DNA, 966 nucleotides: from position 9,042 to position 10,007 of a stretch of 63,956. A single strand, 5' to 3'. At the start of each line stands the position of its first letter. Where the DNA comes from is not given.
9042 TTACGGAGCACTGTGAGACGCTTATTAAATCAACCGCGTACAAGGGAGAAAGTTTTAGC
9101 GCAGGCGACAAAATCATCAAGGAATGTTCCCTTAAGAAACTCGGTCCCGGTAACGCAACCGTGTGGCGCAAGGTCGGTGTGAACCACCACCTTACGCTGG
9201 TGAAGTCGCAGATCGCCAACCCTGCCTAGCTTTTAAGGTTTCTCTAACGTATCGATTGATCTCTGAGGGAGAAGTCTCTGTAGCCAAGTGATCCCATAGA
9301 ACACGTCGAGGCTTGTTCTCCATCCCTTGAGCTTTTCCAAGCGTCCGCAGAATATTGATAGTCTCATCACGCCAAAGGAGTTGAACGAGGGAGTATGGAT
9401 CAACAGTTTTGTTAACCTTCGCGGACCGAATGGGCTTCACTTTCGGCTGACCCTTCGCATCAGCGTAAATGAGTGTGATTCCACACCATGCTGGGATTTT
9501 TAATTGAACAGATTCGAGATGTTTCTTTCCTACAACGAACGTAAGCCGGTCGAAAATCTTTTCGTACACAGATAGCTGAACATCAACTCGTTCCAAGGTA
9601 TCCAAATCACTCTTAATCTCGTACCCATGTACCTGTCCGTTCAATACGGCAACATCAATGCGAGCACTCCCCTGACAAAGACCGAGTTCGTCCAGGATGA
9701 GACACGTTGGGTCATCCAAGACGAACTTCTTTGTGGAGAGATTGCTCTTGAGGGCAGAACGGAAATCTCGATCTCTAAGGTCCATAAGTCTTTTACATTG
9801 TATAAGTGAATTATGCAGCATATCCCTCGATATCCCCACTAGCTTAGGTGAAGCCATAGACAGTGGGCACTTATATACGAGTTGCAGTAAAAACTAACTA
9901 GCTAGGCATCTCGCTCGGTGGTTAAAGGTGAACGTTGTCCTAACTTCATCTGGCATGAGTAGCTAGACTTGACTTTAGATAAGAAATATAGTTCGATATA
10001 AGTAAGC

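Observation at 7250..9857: Candidate undescribed conflict/defence cassette: DUF3800-like + Beta/sce7725-like + sce7726-like PD-(D/E)xK nuclease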

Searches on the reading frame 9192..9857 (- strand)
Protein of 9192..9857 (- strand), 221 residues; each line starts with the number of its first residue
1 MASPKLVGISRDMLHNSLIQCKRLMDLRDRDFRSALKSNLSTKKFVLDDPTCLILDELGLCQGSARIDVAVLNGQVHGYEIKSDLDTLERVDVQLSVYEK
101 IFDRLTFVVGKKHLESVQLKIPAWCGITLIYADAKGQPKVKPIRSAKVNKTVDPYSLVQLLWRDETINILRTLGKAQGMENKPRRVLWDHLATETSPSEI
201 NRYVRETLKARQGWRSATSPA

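Call 4: search_protein_families(library=pfam, proteins=[window:9192-9857:-], max_evalue=1)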
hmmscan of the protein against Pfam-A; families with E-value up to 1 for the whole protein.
window:9192-9857:- (221 aa): 1 family
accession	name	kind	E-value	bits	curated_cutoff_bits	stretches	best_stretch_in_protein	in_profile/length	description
PF06319.18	MmcB-like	-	0.035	14.3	22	1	51-129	29-104/148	DNA repair protein MmcB-like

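Call 5: search_protein_families(library=ncbifam, proteins=[window:9192-9857:-], max_evalue=1)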
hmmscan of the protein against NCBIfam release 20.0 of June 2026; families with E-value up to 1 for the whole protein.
window:9192-9857:- (221 aa): 1 family
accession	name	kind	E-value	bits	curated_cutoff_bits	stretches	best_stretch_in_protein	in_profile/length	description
NF033832.1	sce7726_fam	subfamily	2e-48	164.7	70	1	28-212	2-183/184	sce7726 family protein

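Call 6: search_protein_families(library=padloc, proteins=[window:9192-9857:-], max_evalue=1)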
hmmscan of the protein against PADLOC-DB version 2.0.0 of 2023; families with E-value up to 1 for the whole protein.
window:9192-9857:- (221 aa): 1 family
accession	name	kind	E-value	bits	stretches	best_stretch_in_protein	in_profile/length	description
PDLC02989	cll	-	4e-29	100.2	1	27-211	5-183/265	-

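Call 14: search_dna_similar(query=window:9192-9857:-, collection=phages, mode=protein, max_rows=25, max_evalue=0.001)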
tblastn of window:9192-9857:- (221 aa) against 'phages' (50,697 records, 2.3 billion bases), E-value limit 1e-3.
Records with a match: 396; places in all: 396; records where one place covers at least 80% of the query: 11.
Best place of each record, by identity: <60% 396.
By first word of the organism name: Staphylococcus 332; Bacillus 48; Gordonia 4; Mammaliicoccus 3; Bacteriophage 2; Myxococcus 2; Escherichia 1; Mycolicibacterium 1; Salmonella 1; Silviavirus 1; and 1 more.
By host as written in the record: Staphylococcus aureus 110; - 44; Staphylococcus sp. 23; Staphylococcus carnosus TM300 22; Bacillus cereus 14; Staphylococcus aureus ATCC 25923 10; Staphylococcus xylosus M1997-2/10 9; Staphylococcus epidermidis 6; and 90 more.
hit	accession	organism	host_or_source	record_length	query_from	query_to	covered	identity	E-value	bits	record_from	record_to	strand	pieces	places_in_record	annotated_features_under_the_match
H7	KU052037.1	Escherichia phage Rac-SA53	Escherichia coli SA53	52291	22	220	90%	39.7%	3e-40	151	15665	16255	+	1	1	hypothetical protein (x2)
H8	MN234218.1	Gordonia phage Powerball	Gordonia rubripertincta NRRL B-16540 SEA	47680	25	218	88%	40.2%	8e-38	144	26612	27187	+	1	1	32: exonuclease | 33: hypothetical protein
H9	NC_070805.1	Gordonia phage Powerball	Gordonia rubripertincta NRRL B-16540 SEA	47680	25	218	88%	40.2%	8e-38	144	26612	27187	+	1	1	32: exonuclease | 33: hypothetical protein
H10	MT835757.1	Bacteriophage sp.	human fecal samples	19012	27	216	86%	40.1%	1e-28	118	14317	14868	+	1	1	record has no annotation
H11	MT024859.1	Gordonia phage DumpsterDude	Gordonia terrae 3612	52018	27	221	88%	39.0%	4e-37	142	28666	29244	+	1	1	32: hypothetical protein | 33: hypothetical protein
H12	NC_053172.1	Gordonia phage DumpsterDude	Gordonia terrae 3612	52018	27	221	88%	39.0%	4e-37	142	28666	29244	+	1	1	32: hypothetical protein | 33: hypothetical protein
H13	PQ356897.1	Mycolicibacterium phage Mycofy1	Mycolicibacterium smegmatis MC2 155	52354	27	215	86%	39.2%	1e-35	138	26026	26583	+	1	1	hypothetical protein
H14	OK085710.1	Myxococcus phage Mx4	Myxococcus xanthus DZ1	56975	27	215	86%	35.3%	3e-27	114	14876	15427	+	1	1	hypothetical protein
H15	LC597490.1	Bacillus phage vB_BceM_WH1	Bacillus cereus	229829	29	216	85%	35.4%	2e-20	94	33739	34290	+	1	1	hypothetical protein_gp062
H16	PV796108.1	Bacillus phage Edson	Bacillus cereus BC102p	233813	29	216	85%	35.2%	3e-21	97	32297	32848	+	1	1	hypothetical protein (x2)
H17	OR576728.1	Myxococcus phage Mx4 ts27htf-1hrm-1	Myxococcus sp.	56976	27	178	69%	34.0%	6e-18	87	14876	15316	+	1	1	hypothetical protein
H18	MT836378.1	Bacteriophage sp.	human fecal samples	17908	27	199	78%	29.1%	9e-10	64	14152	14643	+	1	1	record has no annotation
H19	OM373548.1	Staphylococcus phage vB_SpsM-DH2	Staphylococcus pseudintermedius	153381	1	182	82%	26.7%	1e-7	57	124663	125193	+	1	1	record has no annotation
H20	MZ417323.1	Staphylococcus phage PG-2021_1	Staphylococcus epidermidis NCC 100655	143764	30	173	65%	29.5%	2e-9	62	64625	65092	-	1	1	record has no annotation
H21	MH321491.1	Staphylococcus phage Twillingate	Staphylococcus epidermidis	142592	32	173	64%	29.2%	2e-9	62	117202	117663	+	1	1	hypothetical protein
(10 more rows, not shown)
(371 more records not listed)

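Call 38: find_homologous_proteins(query=window:9192-9857:-, max_evalue=0.00001)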
Query window:9192-9857:- (221 aa): 618 proteins with E <= 0.00001 among 877 candidates; the best 120 are listed.
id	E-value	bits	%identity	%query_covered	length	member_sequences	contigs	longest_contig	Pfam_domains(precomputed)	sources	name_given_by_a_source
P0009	5.4e-126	436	100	89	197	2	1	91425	PF26915.1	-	-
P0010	1.1e-90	321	74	87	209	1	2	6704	PF26915.1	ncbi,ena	-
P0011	9.6e-79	282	64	86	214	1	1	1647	PF26915.1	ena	-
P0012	4.1e-78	280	63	86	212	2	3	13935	PF26915.1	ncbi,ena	-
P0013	8.9e-74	266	62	90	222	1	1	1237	PF26915.1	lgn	-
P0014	1.0e-57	213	52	84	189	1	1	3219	PF26915.1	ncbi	-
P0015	6.2e-54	201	48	94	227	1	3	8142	PF26915.1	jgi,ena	jgi:hypothetical protein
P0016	4.4e-52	195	50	78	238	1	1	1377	PF26915.1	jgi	jgi:hypothetical protein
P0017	4.3e-51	191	51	86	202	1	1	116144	PF26915.1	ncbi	-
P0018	6.0e-51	191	51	87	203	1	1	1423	PF26915.1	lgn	-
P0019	1.7e-50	189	47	88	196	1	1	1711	PF26915.1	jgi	-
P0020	4.1e-50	188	48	88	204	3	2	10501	PF26915.1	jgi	jgi:hypothetical protein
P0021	8.8e-50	187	47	87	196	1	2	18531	PF26915.1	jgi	jgi:hypothetical protein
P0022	1.6e-48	183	47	88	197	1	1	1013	PF26915.1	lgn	-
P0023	3.0e-48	182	48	85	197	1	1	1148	PF26915.1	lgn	-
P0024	5.4e-48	181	46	86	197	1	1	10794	PF26915.1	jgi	-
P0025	9.5e-48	180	46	86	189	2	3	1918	PF26915.1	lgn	-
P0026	2.5e-47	179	47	87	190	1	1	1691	PF26915.1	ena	-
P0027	4.0e-47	178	45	87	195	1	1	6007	PF26915.1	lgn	-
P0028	5.0e-47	178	48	86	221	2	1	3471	PF26915.1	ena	-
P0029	8.4e-47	177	46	87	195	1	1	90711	PF26915.1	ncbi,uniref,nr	ncbi:sce7726 family protein [Desulforamulus aquiferis]|uniref:Sce7726 family protein n=1 Tax=Desulfo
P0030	8.5e-47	177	47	86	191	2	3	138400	PF26915.1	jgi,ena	jgi:hypothetical protein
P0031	1.1e-46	177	47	86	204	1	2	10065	PF26915.1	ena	-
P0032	1.4e-46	177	48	86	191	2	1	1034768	PF26915.1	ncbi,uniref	ncbi:sce7726 family protein [Paenibacillus sp. NPDC057967]|uniref:sce7726 family protein n=1 Tax=Pae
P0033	1.5e-46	177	45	87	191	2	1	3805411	PF26915.1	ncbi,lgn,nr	ncbi:sce7726 family protein [Thermanaerosceptrum fracticalcis]|nr:sce7726 family protein [Thermanaer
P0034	1.5e-46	177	47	87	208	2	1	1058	PF26915.1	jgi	jgi:hypothetical protein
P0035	1.7e-46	176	47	86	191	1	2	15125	PF26915.1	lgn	-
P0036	2.0e-46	176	47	87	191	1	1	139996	PF26915.1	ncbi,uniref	ncbi:sce7726 family protein [Paenibacillus medicaginis]|uniref:Sce7726 family protein n=1 Tax=Paenib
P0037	2.0e-46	176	46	87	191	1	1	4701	PF26915.1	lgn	-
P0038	2.2e-46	176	47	87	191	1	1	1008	PF26915.1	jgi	jgi:hypothetical protein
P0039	2.2e-46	176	47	86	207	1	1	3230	PF26915.1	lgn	-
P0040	2.3e-46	176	47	87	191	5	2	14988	PF26915.1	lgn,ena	-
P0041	2.5e-46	176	48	86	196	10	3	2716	PF26915.1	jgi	-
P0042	3.0e-46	176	45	90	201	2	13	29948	PF26915.1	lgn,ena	-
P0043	3.1e-46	176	43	86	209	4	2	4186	PF26915.1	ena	-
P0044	7.0e-46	174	45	87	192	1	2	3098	PF26915.1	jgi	-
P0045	7.5e-46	174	43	86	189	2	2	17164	PF26915.1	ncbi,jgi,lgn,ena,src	-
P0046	1.1e-45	174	43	86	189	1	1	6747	PF26915.1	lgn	-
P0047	1.7e-45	173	47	86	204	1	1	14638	PF26915.1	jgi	jgi:hypothetical protein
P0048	2.6e-45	173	46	87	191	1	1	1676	PF26915.1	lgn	-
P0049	2.6e-45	173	47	87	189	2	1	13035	PF26915.1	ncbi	ncbi:MAG: sce7726 family protein [Coriobacteriia bacterium]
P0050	2.7e-45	172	46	86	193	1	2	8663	PF26915.1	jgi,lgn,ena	-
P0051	3.5e-45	172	45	86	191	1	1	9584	PF26915.1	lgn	-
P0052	3.5e-45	172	46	86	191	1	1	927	PF26915.1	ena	-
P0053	3.6e-45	172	46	86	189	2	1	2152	PF26915.1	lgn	-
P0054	4.7e-45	172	44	87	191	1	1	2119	PF26915.1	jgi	jgi:hypothetical protein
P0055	4.9e-45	172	45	87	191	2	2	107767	PF26915.1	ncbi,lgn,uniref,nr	ncbi:sce7726 family protein [Brevibacillus sp. HB2.2]|uniref:sce7726 family protein n=1 Tax=Brevibac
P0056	5.1e-45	172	43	86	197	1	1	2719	PF26915.1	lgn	-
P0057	6.9e-45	171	45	88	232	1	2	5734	PF26915.1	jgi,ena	-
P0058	8.5e-45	171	46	86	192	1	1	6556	PF26915.1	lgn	-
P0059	1.0e-44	171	45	88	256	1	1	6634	PF26915.1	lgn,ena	-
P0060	1.2e-44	170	47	86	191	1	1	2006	PF26915.1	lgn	-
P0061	1.2e-44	170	45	86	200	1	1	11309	PF26915.1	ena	-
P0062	1.9e-44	170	42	86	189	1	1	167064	PF26915.1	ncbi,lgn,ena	-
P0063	2.0e-44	170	43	86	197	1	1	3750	PF26915.1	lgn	-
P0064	2.2e-44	170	45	86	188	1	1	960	PF26915.1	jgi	jgi:hypothetical protein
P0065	2.5e-44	169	44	88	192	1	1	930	PF26915.1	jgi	jgi:hypothetical protein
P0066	2.5e-44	169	44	87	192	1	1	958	PF26915.1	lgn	-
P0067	2.5e-44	169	48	86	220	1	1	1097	PF26915.1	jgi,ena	-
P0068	2.8e-44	169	46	86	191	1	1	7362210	PF26915.1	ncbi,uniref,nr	ncbi:sce7726 family protein [Paenibacillus sp. FJAT-27812]|uniref:sce7726 family protein n=1 Tax=Pae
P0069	3.1e-44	169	46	85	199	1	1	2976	PF26915.1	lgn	-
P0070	3.4e-44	169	46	86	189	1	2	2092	PF26915.1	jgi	jgi:hypothetical protein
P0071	4.2e-44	169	47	87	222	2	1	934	PF26915.1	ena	-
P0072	4.7e-44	168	46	86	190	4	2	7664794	PF26915.1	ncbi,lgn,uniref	ncbi:sce7726 family protein [Paenibacillus sp. FSL M7-0420]|uniref:sce7726 family protein n=1 Tax=Pa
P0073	6.2e-44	168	45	88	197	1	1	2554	PF26915.1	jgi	jgi:hypothetical protein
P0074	6.5e-44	168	46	86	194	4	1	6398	PF26915.1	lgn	-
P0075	7.5e-44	168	46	86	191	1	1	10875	PF26915.1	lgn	-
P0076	1.1e-43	167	43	86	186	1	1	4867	PF26915.1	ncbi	-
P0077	1.2e-43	167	46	86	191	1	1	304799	PF26915.1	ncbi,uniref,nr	ncbi:sce7726 family protein [Cohnella sp. WQ 127256]|uniref:sce7726 family protein n=1 Tax=Cohnella 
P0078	1.5e-43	167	43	86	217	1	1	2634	PF26915.1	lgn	-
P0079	1.6e-43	167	45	86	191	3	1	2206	PF26915.1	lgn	-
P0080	1.7e-43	167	46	86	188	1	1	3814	PF26915.1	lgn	-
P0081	1.9e-43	166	46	86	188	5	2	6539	PF26915.1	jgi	jgi:hypothetical protein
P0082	2.2e-43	166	44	86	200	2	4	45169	PF26915.1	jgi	jgi:hypothetical protein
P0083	2.6e-43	166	44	86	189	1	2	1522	PF26915.1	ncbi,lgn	-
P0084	2.7e-43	166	44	88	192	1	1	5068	PF26915.1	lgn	-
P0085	2.8e-43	166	45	86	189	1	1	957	PF26915.1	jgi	jgi:hypothetical protein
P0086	3.1e-43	166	45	88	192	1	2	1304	PF26915.1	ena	-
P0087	3.1e-43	166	43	95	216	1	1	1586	PF26915.1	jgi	jgi:hypothetical protein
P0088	3.3e-43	166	44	85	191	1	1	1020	PF26915.1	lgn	-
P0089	5.2e-43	165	46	86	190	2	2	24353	PF26915.1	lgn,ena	-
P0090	5.4e-43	165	44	88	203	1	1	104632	PF26915.1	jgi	jgi:hypothetical protein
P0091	5.8e-43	165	45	86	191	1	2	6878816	PF26915.1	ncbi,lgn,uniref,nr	ncbi:sce7726 family protein [Pseudobacteroides cellulosolvens]|uniref:Phage-related protein n=1 Tax=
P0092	6.2e-43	165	45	86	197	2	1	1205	PF26915.1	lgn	-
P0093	7.7e-43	164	44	86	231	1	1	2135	PF26915.1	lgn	-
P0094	9.0e-43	164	42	88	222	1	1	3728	PF26915.1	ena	-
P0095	9.3e-43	164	42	88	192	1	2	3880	PF26915.1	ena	-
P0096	9.8e-43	164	46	87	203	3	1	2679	PF26915.1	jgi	-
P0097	1.0e-42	164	44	86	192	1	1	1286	PF26915.1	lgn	-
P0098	1.2e-42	164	46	88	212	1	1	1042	PF26915.1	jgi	jgi:hypothetical protein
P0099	1.3e-42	164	45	86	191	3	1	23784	PF26915.1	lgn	-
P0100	1.6e-42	163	46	88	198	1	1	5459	PF26915.1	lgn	-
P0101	1.7e-42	163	45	88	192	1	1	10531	PF26915.1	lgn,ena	-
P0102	1.8e-42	163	42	87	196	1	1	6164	PF26915.1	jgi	jgi:hypothetical protein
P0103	2.3e-42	163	43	90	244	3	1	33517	PF26915.1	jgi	-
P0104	2.5e-42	163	45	86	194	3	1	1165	PF26915.1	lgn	-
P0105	3.6e-42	162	45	88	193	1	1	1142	PF26915.1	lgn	-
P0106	4.5e-42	162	42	88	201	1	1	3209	PF26915.1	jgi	jgi:hypothetical protein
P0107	4.8e-42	162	46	83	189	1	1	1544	PF26915.1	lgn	-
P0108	5.5e-42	162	44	86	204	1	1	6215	PF26915.1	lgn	-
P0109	5.8e-42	162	43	86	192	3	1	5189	PF26915.1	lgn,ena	-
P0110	6.5e-42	161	44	86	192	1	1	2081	PF26915.1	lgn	-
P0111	6.6e-42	161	44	88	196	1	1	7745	PF26915.1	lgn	-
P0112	7.1e-42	161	45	86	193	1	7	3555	PF26915.1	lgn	-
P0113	8.9e-42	161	42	88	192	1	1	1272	PF26915.1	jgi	jgi:hypothetical protein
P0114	9.4e-42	161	45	88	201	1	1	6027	PF26915.1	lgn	-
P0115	1.0e-41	161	45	86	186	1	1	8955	PF26915.1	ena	-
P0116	1.1e-41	161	41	86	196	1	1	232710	PF26915.1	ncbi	ncbi:MAG TPA: sce7726 family protein [Oculatellaceae cyanobacterium]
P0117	1.1e-41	161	41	86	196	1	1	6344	PF26915.1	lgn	-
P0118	1.2e-41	161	44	87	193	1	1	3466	PF26915.1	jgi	-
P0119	1.2e-41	161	42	87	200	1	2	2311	PF26915.1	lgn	-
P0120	1.4e-41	160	41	86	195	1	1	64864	PF26915.1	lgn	-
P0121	1.4e-41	160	41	86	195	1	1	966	PF26915.1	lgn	-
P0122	1.5e-41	160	46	86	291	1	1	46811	PF26915.1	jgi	jgi:hypothetical protein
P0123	1.6e-41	160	45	87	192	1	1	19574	PF26915.1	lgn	-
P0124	1.8e-41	160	45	86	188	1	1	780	PF26915.1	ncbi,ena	-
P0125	2.2e-41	160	43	86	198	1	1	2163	PF26915.1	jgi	jgi:hypothetical protein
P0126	2.4e-41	160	42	90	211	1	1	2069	PF26915.1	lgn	-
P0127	2.4e-41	160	44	85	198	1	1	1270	PF26915.1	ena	-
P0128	2.7e-41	159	43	88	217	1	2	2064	PF26915.1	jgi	jgi:hypothetical protein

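Call 39: search_solved_structures(query=window:9192-9857:-, max_evalue=1)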
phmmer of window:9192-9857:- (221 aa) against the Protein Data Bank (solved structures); distinct sequences matched with E-value up to 1: 2.
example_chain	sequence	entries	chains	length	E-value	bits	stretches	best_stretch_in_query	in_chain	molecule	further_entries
5iww_D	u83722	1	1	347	0.019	17.7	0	62-87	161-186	PLS9-PPR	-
9e71_BQ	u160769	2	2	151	0.19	14.4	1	127-202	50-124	Small ribosomal subunit protein uS15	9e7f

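Call 50: predict_structure(alignment_id=A1)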
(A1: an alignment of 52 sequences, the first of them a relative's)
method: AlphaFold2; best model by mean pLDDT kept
length: 197 residues; sequences in the alignment: 52
mean_pLDDT: 93.8   pTM: 0.88
mean pLDDT of the five models: 93.8, 93.3, 93.2, 92.6, 92.6
residues with pLDDT >= 90: 176; 70-90: 14; 50-70: 3; < 50: 4
segments of 3 or more residues with pLDDT < 50: 194-197
pLDDT, mean of each block of 10 residues (from residue 1): 93 96 91 91 94 96 95 97 98 97 98 97 97 96 97 96 98 95 90 48
secondary structure, 60 per line:
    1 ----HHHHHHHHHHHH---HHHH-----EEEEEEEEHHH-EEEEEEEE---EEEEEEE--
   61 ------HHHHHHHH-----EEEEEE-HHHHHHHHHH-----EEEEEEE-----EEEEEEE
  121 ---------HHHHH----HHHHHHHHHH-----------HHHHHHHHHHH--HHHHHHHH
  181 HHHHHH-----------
elements in order: H5-16 H20-23 E29-36 E41-48 E52-58 H67-74 E80-85 H87-96 E102-108 E114-120 H130-134 H139-148 H160-170 H173-186

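Call 52: find_related_loci(query=A1, collection=genome_contigs, flank=6000)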
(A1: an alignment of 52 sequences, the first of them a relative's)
Query A1 (197 aa) in genome_contigs; peptide patterns used: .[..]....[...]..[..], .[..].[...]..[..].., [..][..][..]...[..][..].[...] (x = any residue, [..] = any of these).
599 stretches matched a pattern (row limit reached: there are more); 542 encode a relative of the query (tblastn E <= 1e-3); the best 80 are kept; 80 distinct loci.
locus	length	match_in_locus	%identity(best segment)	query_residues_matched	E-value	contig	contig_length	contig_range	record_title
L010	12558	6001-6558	51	3-193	1e-57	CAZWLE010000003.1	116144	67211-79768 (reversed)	MAG TPA_asm: uncultured Candidatus Saccharibacteria bacterium isolate SRP292972_co3_120 genome assembly, contig: NODE_20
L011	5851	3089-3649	47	3-191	3e-55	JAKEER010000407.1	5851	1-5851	MAG: Acidobacteria bacterium isolate PMV_1.51 PMV_1.51.k101_563982, whole genome shotgun sequence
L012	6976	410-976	45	5-196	4e-53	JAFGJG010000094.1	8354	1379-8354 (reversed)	MAG: Thermoleophilaceae bacterium isolate Zod_Metabat.264 k87_4096936, whole genome shotgun sequence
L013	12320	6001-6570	45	3-194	5e-53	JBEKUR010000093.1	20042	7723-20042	MAG: Terriglobia bacterium isolate SPRUCE 586 SPRUCE_586_93, whole genome shotgun sequence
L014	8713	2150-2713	45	3-193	5e-50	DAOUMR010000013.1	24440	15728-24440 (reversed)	MAG TPA_asm: Dehalococcoidales bacterium isolate W73_240 k137_833602, whole genome shotgun sequence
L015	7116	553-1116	45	1-191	2e-50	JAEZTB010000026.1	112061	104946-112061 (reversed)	MAG: Bacillota bacterium isolate OH_PDB_28 k127_529717, whole genome shotgun sequence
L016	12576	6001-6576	43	3-196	5e-50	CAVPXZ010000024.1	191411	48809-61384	MAG: uncultured Alphaproteobacteria bacterium isolate MFD01872.bin.1.255 genome assembly, contig: contig_83211, whole ge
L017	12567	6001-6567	46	1-191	5e-49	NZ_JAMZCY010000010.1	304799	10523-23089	Cohnella sp. WQ 127256 Scaffold9_1, whole genome shotgun sequence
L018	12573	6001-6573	45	3-195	6e-49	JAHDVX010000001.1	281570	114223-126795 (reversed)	MAG: Flavobacteriales bacterium isolate BAC5 NODE_102_length_281570_cov_10.589247, whole genome shotgun sequence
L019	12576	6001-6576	44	3-196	3e-49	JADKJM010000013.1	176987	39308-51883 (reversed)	MAG: Flavobacteriales bacterium isolate Vibo_18-Q3-R45-57_BATAC.153 tig00177650-10-1763410, whole genome shotgun sequenc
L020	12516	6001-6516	45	18-191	1e-48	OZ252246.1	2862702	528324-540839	MAG: Nitrospinales bacterium isolate 09764799-6df8-48cc-ac82-a3f7e3b0517f genome assembly, chromosome: 1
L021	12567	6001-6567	45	2-193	7e-49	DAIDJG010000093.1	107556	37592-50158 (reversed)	MAG TPA_asm: Singulisphaera sp. isolate clean19 k141_304110, whole genome shotgun sequence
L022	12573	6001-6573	47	1-193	3e-48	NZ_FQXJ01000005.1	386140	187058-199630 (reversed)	Desulfosporosinus lacus DSM 15449, whole genome shotgun sequence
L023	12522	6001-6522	45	24-197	2e-48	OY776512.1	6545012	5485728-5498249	MAG: Desulfarculaceae bacterium isolate e2237022-3439-453f-a1e0-3d3180ebaa11 genome assembly, chromosome: 1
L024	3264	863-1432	41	1-192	2e-48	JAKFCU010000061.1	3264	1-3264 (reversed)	MAG: Brevibacillus sp. isolate LC029 contig-124_24093, whole genome shotgun sequence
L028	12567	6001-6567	45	1-191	8e-48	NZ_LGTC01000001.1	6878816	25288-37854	Pseudobacteroides cellulosolvens ATCC 35603 = DSM 2933 ctg1, whole genome shotgun sequence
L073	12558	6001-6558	42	5-191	8e-44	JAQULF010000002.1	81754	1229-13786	MAG: Patescibacteria group bacterium isolate STD1_124 NODE_584_length_81754_cov_4.416455_Sandtown_D1, whole genome shotg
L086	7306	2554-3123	39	1-192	7e-43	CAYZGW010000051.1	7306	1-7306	MAG TPA_asm: uncultured Candidatus Saccharibacteria bacterium isolate SRP200132_co1_640 genome assembly, contig: NODE_18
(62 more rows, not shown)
